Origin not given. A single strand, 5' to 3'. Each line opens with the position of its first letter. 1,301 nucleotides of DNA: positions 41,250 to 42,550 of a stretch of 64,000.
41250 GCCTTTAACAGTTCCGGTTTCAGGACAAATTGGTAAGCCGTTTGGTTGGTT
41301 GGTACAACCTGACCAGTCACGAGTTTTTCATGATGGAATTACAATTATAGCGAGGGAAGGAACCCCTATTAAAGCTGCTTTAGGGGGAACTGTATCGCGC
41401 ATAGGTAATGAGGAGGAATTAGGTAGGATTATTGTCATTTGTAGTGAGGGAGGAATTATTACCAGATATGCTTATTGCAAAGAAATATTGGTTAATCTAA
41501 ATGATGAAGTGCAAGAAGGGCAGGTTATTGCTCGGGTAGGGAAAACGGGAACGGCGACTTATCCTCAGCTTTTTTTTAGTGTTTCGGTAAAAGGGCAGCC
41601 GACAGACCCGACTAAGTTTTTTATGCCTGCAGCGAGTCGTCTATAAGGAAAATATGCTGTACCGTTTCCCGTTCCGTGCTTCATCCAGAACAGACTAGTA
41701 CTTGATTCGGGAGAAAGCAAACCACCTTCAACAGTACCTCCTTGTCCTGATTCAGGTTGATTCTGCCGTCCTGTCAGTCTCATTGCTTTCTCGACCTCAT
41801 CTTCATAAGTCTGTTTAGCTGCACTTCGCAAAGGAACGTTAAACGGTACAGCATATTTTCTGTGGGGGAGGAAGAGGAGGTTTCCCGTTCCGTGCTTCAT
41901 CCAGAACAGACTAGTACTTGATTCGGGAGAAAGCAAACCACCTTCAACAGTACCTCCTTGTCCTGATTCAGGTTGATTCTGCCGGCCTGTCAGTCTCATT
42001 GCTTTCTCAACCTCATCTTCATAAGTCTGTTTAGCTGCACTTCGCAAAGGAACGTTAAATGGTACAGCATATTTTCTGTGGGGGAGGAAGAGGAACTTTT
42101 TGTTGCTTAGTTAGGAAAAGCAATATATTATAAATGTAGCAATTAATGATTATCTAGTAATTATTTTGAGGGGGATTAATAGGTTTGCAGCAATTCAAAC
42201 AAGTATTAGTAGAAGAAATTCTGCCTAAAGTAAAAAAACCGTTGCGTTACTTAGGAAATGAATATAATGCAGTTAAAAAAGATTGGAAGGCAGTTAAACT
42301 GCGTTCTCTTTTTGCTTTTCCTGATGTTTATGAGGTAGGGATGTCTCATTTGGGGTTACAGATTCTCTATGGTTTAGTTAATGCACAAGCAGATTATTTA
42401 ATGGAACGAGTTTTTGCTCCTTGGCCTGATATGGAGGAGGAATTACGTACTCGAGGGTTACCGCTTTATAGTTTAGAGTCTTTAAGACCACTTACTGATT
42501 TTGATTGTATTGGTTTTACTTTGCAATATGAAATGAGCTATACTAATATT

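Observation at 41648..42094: Tandem 2 x 216-bp element with a 20-bp closing inverted repeat, nested helices, and substitutions only at silent third-codon positions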

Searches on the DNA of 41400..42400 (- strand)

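Call 4: search_rna_families(source=window, start=41400, end=42400, threshold=evalue, max_evalue=10, show_alignments=3)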
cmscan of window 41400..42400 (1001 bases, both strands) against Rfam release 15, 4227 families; matches with E-value up to 10: 8.
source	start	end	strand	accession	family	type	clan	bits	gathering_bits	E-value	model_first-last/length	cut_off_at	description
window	41676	41831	-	RF01731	TwoAYGGAY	Cis-reg;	CL00106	28.5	43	0.045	1-168/168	no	TwoAYGGAY RNA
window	42220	42294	+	RF00179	GAIT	Cis-reg;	-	22.4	37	0.19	1-71/71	no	GAIT element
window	41892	42047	-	RF01731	TwoAYGGAY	Cis-reg;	CL00106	21.5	43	1.7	1-168/168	no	TwoAYGGAY RNA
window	41469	41522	+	RF00069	SNORD24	Gene; snRNA; snoRNA; CD-box;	-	19.8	41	2.4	1-76/76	no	Small nucleolar RNA SNORD24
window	41441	41468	-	RF02125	JPX_2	Gene; lncRNA;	-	16.9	48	1.2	1-69/69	no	JPX transcript, XIST activator conserved region 2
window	42185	42242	+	RF01414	Dicty_Class_I_RNA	Gene;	-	15.8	41.5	8.5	8-48/56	no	Class I RNA from Dictyostelium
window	42182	42219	+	RF01095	PK-CuYV_BPYV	Cis-reg;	-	15.4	60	9.9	1-56/56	no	3'-terminal pseudoknot of CuYV/BPYV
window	41976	42020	-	RF01128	sR43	Gene; snRNA; snoRNA; CD-box;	-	10.5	45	9.9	1-56/56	no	Small nucleolar RNA sR42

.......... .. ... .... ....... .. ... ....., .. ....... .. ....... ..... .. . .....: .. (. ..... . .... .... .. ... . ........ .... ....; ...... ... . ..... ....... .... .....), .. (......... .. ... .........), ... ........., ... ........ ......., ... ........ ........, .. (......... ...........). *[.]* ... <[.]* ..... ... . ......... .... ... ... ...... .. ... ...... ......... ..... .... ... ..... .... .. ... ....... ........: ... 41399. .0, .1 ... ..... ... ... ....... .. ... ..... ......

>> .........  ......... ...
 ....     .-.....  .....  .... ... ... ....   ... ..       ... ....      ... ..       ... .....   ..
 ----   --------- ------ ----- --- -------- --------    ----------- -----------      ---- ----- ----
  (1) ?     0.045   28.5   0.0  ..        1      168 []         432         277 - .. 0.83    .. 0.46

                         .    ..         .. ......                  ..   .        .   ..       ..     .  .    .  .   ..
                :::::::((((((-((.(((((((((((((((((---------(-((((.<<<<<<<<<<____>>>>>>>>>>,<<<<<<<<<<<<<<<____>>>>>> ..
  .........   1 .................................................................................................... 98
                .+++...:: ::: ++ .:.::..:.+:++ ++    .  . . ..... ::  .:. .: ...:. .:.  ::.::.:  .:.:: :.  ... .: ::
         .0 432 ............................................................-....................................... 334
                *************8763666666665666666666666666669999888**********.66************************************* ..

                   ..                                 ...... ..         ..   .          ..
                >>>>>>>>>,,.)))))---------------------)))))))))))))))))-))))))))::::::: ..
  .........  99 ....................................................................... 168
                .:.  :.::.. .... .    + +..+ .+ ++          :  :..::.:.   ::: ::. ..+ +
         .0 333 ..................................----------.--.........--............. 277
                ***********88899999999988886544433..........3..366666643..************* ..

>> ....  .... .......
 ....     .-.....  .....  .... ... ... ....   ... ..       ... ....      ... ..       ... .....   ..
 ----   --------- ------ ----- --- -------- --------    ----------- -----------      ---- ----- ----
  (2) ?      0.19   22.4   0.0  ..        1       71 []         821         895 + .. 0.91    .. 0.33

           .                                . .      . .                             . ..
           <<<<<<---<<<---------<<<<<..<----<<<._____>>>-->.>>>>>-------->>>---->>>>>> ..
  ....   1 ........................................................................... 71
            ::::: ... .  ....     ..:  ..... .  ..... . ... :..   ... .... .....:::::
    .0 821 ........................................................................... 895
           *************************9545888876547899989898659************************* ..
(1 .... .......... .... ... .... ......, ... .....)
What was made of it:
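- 41676..41831 (-): Rfam TwoAYGGAY (RF01731) match in unit 1, over the full model length 1-168. 28.5 bits, gathering score 43, E = 0.045 in a 1-kb search (call 4).
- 41892..42047 (-): Rfam TwoAYGGAY match in unit 2. 21.5 bits, E = 1.7 (call 4).
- On TwoAYGGAY RNA (RF01731): The window units score 28.5 and 21.5 bits and do not meet it (call 4).
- On 6S RNA: No 6S hit at E <= 10 (call 4).
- cmscan places both window units on the full TwoAYGGAY model, on the minus strand only (28.5 and 21.5 bits, call 4). No 6S family matched at E <= 10 (call 4).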

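Call 48: search_rna_families(sources=[L011, L023, L024, L013, L026], threshold=evalue, max_evalue=0.1)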
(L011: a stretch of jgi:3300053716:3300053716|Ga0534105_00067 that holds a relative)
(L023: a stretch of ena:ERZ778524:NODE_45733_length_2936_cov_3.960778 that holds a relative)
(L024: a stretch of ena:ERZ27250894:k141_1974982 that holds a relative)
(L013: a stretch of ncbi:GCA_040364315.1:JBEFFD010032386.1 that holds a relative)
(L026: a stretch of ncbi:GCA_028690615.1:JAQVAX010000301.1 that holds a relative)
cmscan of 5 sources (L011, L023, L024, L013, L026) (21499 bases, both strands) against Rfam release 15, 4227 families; matches with E-value up to 0.1: 6.
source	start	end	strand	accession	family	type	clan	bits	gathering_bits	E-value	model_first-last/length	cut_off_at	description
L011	3890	4045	+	RF01731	TwoAYGGAY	Cis-reg;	CL00106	45.8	43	0.00011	1-168/168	no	TwoAYGGAY RNA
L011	4109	4264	+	RF01731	TwoAYGGAY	Cis-reg;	CL00106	45.8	43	0.00011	1-168/168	no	TwoAYGGAY RNA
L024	362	427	+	RF01731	TwoAYGGAY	Cis-reg;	CL00106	43.3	43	0.0004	46-112/168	no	TwoAYGGAY RNA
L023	281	436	+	RF01731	TwoAYGGAY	Cis-reg;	CL00106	39.2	43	0.0035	1-168/168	no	TwoAYGGAY RNA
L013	2979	3134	+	RF01731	TwoAYGGAY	Cis-reg;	CL00106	36.7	43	0.013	1-168/168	no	TwoAYGGAY RNA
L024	134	198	-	RF04276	MIR4371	Gene; miRNA;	CL00144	29.4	110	0.0065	1-158/158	no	MIR4371 microRNA precursor family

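Call 50: search_rna_families(source=L011, start=3700, end=4400, threshold=evalue, max_evalue=0.01, show_alignments=1)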
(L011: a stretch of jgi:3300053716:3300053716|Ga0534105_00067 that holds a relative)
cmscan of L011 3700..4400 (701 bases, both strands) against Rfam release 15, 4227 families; matches with E-value up to 0.01: 2.
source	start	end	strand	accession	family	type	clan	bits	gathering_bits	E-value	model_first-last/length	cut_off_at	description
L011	3890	4045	+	RF01731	TwoAYGGAY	Cis-reg;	CL00106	45.8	43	3.6e-06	1-168/168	no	TwoAYGGAY RNA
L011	4109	4264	+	RF01731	TwoAYGGAY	Cis-reg;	CL00106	45.8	43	3.6e-06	1-168/168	no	TwoAYGGAY RNA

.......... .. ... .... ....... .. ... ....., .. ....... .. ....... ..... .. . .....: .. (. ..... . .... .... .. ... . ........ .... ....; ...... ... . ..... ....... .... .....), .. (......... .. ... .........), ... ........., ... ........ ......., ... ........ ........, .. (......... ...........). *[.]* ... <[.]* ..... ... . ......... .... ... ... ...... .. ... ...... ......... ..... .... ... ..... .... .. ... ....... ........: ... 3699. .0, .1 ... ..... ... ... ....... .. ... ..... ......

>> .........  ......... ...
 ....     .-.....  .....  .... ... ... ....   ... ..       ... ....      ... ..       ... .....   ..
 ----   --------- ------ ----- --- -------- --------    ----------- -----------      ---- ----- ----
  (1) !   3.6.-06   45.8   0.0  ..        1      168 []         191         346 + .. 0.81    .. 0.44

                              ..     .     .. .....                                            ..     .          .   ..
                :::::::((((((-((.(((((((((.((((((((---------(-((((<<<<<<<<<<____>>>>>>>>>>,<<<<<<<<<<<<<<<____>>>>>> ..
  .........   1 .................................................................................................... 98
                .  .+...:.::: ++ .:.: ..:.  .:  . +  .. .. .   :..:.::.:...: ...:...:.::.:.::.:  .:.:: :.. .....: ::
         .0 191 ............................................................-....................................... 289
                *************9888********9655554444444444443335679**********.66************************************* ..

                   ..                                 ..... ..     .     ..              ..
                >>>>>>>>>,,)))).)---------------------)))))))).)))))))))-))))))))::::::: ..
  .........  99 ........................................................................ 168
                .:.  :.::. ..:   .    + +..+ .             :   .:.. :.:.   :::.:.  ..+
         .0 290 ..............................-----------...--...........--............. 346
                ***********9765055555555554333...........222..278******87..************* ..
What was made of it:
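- Paralogues 86% identical to the window unit exceed the gathering score of 43: L011 at 45.8 bits twice, L024 at 43.3 (calls 48, 50).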

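Call 62: search_dna_similar(query=window:41648-41879:+, collection=plasmids, mode=distant, max_evalue=0.01, max_rows=10)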
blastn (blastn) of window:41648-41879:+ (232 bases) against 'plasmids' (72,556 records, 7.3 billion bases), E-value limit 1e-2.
No match.

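Call 63: search_dna_similar(query=window:41648-41879:+, collection=phages, mode=distant, max_evalue=0.01, max_rows=10)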
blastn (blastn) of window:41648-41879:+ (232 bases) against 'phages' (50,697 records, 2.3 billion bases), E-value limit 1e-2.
No match.
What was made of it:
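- Tried and rejected: Plasmid and phage collections gave no match (calls 62, 63).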

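Call 75: search_rna_families(source=L028, start=12700, end=13400, threshold=evalue, max_evalue=10, show_alignments=1)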
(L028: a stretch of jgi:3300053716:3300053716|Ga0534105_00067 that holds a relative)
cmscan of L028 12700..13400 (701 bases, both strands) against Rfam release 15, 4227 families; matches with E-value up to 10: 2.
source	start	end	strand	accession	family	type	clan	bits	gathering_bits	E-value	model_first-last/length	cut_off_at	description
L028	12895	13050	-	RF01731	TwoAYGGAY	Cis-reg;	CL00106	45.2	43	5e-06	1-168/168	no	TwoAYGGAY RNA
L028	12701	12771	+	RF02298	TtnuCD22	Gene; snRNA; snoRNA; CD-box;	-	15.2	85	5.5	1-77/77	no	Tetrahymena snoRNA TtnuCD22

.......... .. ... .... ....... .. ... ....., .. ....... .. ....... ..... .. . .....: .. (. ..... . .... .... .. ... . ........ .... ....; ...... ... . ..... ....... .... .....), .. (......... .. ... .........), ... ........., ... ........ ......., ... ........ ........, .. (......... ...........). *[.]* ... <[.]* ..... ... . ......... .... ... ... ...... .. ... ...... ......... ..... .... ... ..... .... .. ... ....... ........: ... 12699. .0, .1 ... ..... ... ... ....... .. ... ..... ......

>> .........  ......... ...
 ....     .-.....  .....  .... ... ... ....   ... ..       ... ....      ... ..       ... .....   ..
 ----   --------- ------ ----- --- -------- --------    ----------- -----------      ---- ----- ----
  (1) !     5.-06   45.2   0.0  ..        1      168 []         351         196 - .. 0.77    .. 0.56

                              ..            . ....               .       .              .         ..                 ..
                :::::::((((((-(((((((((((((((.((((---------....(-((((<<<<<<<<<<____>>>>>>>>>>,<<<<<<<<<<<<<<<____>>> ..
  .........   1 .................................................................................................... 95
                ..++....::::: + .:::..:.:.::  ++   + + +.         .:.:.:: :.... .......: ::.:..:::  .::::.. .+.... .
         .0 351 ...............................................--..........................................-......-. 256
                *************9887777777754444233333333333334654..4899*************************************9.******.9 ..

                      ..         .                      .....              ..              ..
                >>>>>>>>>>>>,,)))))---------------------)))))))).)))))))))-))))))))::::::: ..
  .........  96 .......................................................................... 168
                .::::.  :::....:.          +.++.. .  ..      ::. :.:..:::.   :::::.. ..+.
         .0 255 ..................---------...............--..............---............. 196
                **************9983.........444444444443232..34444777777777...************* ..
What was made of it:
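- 41676..41831 (-): Paralogues reach 45.8, 45.2 and 43.3 bits (calls 48, 50, 75).
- On TwoAYGGAY RNA (RF01731): L023 scores 39.2 and L013 36.7 (calls 48, 50, 75).
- A diverged paralogue on the same 846-kb contig scores 45.2 bits (call 75). The flgL paralogue keeps ACA-N-GGA in hairpin A only (call 75).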
